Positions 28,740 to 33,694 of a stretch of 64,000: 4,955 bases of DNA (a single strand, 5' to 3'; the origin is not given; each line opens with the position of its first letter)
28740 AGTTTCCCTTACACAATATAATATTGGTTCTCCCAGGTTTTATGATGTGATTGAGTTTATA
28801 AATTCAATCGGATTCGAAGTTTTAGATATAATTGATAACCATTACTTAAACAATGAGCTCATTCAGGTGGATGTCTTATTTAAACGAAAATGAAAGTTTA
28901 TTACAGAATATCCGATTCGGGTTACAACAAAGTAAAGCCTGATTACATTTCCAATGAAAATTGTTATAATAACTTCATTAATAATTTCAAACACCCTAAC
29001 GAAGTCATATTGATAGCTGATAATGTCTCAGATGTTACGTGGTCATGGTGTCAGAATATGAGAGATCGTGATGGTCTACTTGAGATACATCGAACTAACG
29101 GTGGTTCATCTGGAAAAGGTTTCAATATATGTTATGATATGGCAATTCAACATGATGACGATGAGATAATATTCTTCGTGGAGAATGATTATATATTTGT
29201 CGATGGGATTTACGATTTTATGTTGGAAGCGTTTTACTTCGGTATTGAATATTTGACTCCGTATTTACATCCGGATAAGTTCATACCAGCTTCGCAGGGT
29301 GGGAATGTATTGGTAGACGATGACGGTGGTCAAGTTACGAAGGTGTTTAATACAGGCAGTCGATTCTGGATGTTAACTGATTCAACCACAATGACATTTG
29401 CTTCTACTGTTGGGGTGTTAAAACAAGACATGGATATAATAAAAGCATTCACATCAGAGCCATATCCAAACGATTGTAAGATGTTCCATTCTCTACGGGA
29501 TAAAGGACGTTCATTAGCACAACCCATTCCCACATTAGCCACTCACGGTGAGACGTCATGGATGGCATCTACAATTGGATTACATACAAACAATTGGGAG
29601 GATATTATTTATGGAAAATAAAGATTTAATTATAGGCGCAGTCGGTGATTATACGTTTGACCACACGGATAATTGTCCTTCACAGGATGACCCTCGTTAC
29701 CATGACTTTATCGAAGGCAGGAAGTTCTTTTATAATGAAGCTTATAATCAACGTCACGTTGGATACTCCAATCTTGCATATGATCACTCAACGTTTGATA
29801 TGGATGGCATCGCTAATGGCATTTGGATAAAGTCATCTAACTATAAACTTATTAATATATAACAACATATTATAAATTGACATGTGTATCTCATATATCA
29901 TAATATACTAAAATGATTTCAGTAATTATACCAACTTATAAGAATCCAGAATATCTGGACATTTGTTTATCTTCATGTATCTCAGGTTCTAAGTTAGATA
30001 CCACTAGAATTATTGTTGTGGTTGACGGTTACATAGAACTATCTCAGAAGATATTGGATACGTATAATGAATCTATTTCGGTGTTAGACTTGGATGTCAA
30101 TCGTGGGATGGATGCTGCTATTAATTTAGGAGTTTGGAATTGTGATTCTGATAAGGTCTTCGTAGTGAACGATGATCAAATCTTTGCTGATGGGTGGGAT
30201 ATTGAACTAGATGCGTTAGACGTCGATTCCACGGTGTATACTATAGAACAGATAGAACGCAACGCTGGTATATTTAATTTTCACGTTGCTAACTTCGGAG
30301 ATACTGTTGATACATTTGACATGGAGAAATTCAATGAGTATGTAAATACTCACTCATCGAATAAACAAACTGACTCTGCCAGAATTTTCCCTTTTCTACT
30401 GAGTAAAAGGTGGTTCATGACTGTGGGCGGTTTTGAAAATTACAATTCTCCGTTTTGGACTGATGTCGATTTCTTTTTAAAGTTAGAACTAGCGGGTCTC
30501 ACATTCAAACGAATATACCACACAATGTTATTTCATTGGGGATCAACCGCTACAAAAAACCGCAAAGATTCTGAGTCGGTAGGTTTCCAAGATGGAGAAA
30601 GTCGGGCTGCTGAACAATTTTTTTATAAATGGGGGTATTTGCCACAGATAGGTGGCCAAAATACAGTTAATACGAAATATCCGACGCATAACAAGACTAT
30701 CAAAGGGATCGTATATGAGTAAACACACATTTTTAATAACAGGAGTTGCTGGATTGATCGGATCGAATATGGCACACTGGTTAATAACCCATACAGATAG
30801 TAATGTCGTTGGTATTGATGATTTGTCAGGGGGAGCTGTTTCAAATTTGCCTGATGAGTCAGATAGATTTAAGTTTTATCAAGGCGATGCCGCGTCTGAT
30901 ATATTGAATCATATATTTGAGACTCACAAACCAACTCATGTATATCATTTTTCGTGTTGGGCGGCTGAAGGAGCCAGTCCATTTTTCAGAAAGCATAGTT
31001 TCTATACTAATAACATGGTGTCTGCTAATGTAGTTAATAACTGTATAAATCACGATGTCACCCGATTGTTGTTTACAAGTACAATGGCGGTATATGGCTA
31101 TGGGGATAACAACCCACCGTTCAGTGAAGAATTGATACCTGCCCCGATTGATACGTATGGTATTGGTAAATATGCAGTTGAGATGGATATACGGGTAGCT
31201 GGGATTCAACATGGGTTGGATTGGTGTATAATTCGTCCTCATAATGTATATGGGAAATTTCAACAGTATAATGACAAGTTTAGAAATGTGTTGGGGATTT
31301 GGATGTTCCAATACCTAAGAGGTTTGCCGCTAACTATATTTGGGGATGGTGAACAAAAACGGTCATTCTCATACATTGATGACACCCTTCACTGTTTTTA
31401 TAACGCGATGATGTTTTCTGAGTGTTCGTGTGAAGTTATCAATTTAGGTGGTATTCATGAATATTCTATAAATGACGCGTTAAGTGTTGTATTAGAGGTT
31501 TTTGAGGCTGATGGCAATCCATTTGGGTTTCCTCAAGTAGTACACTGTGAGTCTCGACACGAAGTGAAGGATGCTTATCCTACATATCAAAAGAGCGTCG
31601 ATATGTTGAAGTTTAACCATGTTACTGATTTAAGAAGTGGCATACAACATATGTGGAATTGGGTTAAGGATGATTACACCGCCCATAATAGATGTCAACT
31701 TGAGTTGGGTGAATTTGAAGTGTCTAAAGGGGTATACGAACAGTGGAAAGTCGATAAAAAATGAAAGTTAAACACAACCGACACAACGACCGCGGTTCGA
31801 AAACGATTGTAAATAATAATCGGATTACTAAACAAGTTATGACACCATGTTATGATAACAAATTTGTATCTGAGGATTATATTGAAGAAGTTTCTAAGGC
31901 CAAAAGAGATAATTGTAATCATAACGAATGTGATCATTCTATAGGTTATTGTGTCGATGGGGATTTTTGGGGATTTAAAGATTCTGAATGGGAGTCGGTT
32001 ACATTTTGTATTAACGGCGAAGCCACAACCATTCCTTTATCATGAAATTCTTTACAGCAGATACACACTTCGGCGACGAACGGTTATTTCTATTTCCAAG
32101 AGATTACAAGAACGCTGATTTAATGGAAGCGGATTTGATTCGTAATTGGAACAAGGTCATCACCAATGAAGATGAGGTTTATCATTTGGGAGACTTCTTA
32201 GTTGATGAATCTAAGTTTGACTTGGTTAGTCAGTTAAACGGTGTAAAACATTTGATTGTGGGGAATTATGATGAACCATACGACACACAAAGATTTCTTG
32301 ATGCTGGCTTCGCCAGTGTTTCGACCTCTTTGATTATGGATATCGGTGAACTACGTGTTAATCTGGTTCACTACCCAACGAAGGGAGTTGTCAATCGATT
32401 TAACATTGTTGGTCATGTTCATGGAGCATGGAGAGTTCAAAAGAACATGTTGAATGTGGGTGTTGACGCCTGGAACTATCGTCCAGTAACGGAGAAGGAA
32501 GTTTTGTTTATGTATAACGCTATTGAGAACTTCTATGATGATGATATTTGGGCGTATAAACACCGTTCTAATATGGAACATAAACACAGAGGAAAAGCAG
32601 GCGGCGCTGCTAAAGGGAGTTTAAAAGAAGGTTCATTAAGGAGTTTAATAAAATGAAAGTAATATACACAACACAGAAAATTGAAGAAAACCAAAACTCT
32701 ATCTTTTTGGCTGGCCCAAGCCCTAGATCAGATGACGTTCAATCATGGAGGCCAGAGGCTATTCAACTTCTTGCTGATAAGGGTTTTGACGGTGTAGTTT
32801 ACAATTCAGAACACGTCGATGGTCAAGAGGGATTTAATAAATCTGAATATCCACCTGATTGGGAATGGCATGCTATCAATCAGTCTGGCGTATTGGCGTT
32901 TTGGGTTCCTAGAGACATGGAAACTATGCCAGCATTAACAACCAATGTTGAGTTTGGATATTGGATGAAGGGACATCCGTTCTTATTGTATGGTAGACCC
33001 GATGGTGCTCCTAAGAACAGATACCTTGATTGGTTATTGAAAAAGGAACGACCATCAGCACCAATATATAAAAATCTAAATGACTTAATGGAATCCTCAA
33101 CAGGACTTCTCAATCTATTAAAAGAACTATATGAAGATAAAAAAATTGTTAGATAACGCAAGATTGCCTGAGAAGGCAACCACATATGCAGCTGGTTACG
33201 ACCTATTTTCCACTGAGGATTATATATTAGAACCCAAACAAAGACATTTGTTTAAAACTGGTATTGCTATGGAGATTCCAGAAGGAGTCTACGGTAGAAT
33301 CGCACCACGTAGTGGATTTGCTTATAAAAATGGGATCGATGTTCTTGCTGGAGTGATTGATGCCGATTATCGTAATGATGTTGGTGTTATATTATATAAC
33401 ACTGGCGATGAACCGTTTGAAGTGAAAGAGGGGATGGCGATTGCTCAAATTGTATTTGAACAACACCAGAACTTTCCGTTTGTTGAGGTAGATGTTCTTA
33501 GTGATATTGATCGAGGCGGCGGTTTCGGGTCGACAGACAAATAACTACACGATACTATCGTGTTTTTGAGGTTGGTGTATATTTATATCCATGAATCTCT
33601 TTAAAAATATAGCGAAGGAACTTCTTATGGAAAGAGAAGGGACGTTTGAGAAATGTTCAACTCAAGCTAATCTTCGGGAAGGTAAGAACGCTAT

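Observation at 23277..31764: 8.5-kb glycosylation locus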

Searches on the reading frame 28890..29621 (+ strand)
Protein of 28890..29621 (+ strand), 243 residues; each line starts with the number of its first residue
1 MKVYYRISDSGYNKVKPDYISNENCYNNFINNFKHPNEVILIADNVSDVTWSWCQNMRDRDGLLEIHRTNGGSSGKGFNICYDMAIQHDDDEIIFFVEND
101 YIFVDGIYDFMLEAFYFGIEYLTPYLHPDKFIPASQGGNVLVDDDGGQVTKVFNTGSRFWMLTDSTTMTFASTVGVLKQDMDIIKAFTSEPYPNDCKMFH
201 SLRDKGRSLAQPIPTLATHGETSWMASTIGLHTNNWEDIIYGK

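Call 5: search_protein_families(library=pfam, max_evalue=0.01, proteins=[window:28890-29621:+])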
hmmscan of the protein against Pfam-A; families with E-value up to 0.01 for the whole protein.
window:28890-29621:+ (243 aa): 0 families

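Call 7: search_protein_families(library=phrogs, max_evalue=0.001, proteins=[window:28890-29621:+])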
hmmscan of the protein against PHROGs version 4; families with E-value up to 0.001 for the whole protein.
window:28890-29621:+ (243 aa): 0 families

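Call 25: search_protein_families(library=pfam, max_evalue=5, proteins=[window:28890-29621:+])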
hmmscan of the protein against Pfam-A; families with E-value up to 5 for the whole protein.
window:28890-29621:+ (243 aa): 1 family
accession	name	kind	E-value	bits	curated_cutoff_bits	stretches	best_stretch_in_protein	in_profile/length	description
PF00535.33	Glycos_transf_2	-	0.064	13.6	23.3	1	24-103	15-91/168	Glycosyl transferase family 2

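Call 27: search_solved_structures(query=window:28890-29621:+, max_evalue=10)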
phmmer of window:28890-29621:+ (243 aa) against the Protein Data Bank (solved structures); distinct sequences matched with E-value up to 10: 0.

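Call 90: search_protein_families(library=ncbifam, max_evalue=0.001, proteins=[window:28890-29618:+])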
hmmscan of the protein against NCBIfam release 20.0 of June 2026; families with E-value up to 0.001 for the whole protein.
window:28890-29618:+ (243 aa): 0 families

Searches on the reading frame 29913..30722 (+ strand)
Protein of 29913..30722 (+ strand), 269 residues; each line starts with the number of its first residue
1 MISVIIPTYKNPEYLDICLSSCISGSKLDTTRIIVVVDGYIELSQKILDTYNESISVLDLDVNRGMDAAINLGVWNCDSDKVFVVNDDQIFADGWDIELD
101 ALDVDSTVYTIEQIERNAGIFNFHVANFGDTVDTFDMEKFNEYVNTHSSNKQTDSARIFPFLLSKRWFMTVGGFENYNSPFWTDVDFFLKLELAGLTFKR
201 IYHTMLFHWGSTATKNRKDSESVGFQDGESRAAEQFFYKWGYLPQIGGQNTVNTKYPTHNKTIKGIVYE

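Call 5: search_protein_families(library=pfam, max_evalue=0.01, proteins=[window:29913-30722:+])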
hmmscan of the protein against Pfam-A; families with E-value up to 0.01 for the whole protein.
window:29913-30722:+ (269 aa): 1 family
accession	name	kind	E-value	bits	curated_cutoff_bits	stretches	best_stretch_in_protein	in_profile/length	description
PF00535.33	Glycos_transf_2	-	1.6e-13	51.4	23.3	1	3-95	1-95/168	Glycosyl transferase family 2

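Call 7: search_protein_families(library=phrogs, max_evalue=0.001, proteins=[window:29913-30722:+])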
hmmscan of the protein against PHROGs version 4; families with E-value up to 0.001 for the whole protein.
window:29913-30722:+ (269 aa): 1 family
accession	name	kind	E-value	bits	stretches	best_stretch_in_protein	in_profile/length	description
phrog_841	-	moron, auxiliary metabolic gene and host takeover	0.00055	20.5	1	2-88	4-96/309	GtrB-like O-antigen conversion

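Call 90: search_protein_families(library=ncbifam, max_evalue=0.001, proteins=[window:29913-30719:+])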
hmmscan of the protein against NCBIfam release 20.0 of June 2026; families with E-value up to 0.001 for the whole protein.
window:29913-30719:+ (269 aa): 6 families
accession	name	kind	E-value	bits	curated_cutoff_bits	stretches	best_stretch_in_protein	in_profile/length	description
TIGR03965.1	mycofact_glyco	equivalog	8.4e-08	31.5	280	1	2-197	76-269/467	mycofactocin biosynthesis glycosyltransferase MftF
NF007482.0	PRK10073.1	equivalog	7e-07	28.5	423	1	2-91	8-99/334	glycosyltransferase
NF041875.1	EPS_EpsD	equivalog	4.2e-06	26.4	370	1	2-91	1-92/325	exopolysaccharide biosynthesis glycosyltransferase EpsD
NF041394.1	GtaseAglG_Halo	equivalog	1.2e-05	24.8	440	1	2-96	3-100/304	glucosyl-dolichyl phosphate glucuronosyltransferase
TIGR03937.1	PgaC_IcaA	equivalog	7.1e-05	21.9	422.3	1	1-92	46-139/407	poly-beta-1,6-N-acetyl-D-glucosamine synthase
TIGR04283.1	glyco_like_mftF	equivalog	0.00085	19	182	0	2-195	1-173/221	TIGR04283 family arsenosugar biosynthesis glycosyltransferase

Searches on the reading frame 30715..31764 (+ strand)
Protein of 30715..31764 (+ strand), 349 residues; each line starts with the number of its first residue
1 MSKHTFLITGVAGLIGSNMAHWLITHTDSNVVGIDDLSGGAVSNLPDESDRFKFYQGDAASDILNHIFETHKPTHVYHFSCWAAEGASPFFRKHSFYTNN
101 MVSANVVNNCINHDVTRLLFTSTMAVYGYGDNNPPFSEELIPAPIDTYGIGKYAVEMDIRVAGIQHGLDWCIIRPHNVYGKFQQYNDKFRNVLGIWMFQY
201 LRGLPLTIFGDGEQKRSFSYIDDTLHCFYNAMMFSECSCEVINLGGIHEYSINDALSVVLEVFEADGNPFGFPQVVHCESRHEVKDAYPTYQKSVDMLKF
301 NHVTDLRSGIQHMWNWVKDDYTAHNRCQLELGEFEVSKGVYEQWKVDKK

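Call 5: search_protein_families(library=pfam, max_evalue=0.01, proteins=[window:30715-31764:+])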
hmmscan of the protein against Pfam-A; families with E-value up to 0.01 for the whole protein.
window:30715-31764:+ (349 aa): 7 families
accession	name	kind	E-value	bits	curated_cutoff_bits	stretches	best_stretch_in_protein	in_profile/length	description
PF01370.27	Epimerase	-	1.5e-36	126.5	20.9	1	7-234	2-227/240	NAD dependent epimerase/dehydratase family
PF16363.11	GDP_Man_Dehyd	-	7.6e-24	85.2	27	1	7-249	1-254/332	GDP-mannose 4,6 dehydratase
PF04321.23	RmlD_sub_bind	-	6.6e-09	35.7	27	1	6-181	3-154/287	RmlD substrate binding domain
PF01073.25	3Beta_HSD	-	2.3e-06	27.3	22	1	7-185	1-188/280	3-beta hydroxysteroid dehydrogenase/isomerase family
PF02719.21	Polysacc_synt_2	-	0.0011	18.6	20.2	1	7-123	2-128/293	Polysaccharide biosynthesis protein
PF13460.12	NAD_binding_10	-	0.0013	19.1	27.2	1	102-177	77-145/184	NAD(P)H-binding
PF07993.18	NAD_binding_4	-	0.0029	17.3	20.1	0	137-182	166-211/258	Male sterility protein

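Call 7: search_protein_families(library=phrogs, max_evalue=0.001, proteins=[window:30715-31764:+])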
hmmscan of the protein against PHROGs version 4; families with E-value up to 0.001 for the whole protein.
window:30715-31764:+ (349 aa): 1 family
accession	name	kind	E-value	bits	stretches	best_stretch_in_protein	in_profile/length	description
phrog_540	-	DNA, RNA and nucleotide metabolism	1.6e-44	153.4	1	2-326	291-603/715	nucleotide-sugar epimerase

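Call 90: search_protein_families(library=ncbifam, max_evalue=0.001, proteins=[window:30715-31761:+])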
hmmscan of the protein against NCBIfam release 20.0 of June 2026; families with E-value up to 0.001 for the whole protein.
window:30715-31761:+ (349 aa): 20 families
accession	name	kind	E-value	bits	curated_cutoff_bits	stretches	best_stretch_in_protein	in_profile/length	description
TIGR01181.1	dTDP_gluc_dehyt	equivalog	9.2e-27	94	365.1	1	6-320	2-314/321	dTDP-glucose 4,6-dehydratase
TIGR01179.1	galE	equivalog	9.2e-27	93.7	262.3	1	6-319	2-327/332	UDP-glucose 4-epimerase GalE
TIGR02197.1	heptose_epim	equivalog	3.6e-21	75.6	274.6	1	7-316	2-312/316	ADP-glyceromanno-heptose 6-epimerase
NF011728.1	PRK15181.1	equivalog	6.8e-19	68.1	760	1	4-230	16-247/348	Vi polysaccharide biosynthesis UDP-N-acetylglucosaminuronic acid C-4 epimerase TviC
TIGR04180.1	EDH_00030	hypoth_equivalog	2.8e-18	66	475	1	7-265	2-258/297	NAD-dependent 4,6-dehydratase LegB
NF008872.0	PRK11908.1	equivalog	1.3e-16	60.6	294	1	6-262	4-270/349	bifunctional UDP-4-keto-pentose/UDP-xylose synthase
NF005998.1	PRK08125.1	equivalog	1.6e-16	59.9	777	1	4-275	316-597/649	bifunctional UDP-4-amino-4-deoxy-L-arabinose formyltransferase/UDP-glucuronic acid oxidase ArnA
NF007582.0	PRK10217.1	equivalog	1.9e-16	60.1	698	1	5-264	3-271/355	dTDP-glucose 4,6-dehydratase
NF007490.0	PRK10084.1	subfamily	3.9e-15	55.7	649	1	6-262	3-276/361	dTDP-glucose 4,6-dehydratase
NF047922.1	GDPFucSynFcl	equivalog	3.4e-12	46.5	500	1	95-319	77-303/308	GDP-L-fucose synthase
NF007956.0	PRK10675.1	subfamily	1.5e-11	44.1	394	1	6-317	3-329/338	UDP-glucose 4-epimerase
NF008360.0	PRK11150.1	equivalog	2.6e-09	36.7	452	1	7-265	3-256/310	ADP-glyceromanno-heptose 6-epimerase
NF041015.1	UDPsulfquin_syn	equivalog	6.5e-09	35.2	575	1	185-313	231-359/384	UDP-sulfoquinovose synthase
TIGR01214.1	rmlD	equivalog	2.4e-07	30.2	224.05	1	6-184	2-156/285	dTDP-4-dehydrorhamnose reductase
NF042423.1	oxyalk_red_Shew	equivalog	4e-07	29.4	580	1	5-181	10-177/331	2-alkyl-3-oxoalkanoate reductase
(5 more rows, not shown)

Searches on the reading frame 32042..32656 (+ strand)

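Call 9: search_protein_families(library=pfam, max_evalue=0.001, proteins=[window:32042-32656:+])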
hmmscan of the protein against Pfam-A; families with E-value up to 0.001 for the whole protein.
window:32042-32656:+ (204 aa): 1 family
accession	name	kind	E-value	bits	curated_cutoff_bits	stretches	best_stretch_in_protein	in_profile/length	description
PF12850.12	Metallophos_2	-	4.9e-05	23.8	27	1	6-116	7-92/154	Calcineurin-like phosphoesterase superfamily domain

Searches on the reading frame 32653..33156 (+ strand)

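Call 9: search_protein_families(library=pfam, max_evalue=0.001, proteins=[window:32653-33156:+])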
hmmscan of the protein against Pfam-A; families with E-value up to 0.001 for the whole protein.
window:32653-33156:+ (167 aa): 1 family
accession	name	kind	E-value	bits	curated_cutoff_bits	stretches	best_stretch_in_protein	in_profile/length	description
PF15891.11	Nuc_deoxyri_tr2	-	9.9e-08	32.7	30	1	15-107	2-94/105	Nucleoside 2-deoxyribosyltransferase like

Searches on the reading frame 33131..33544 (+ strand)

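Call 9: search_protein_families(library=pfam, max_evalue=0.001, proteins=[window:33131-33544:+])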
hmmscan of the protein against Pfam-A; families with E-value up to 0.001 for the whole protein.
window:33131-33544:+ (137 aa): 2 families
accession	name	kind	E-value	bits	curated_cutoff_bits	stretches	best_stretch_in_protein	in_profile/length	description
PF00692.24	dUTPase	-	1.1e-34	119.5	22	1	9-135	2-128/129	dUTPase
PF22769.1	DCD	-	4.4e-13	50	27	1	28-111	68-152/153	dCTP deaminase-like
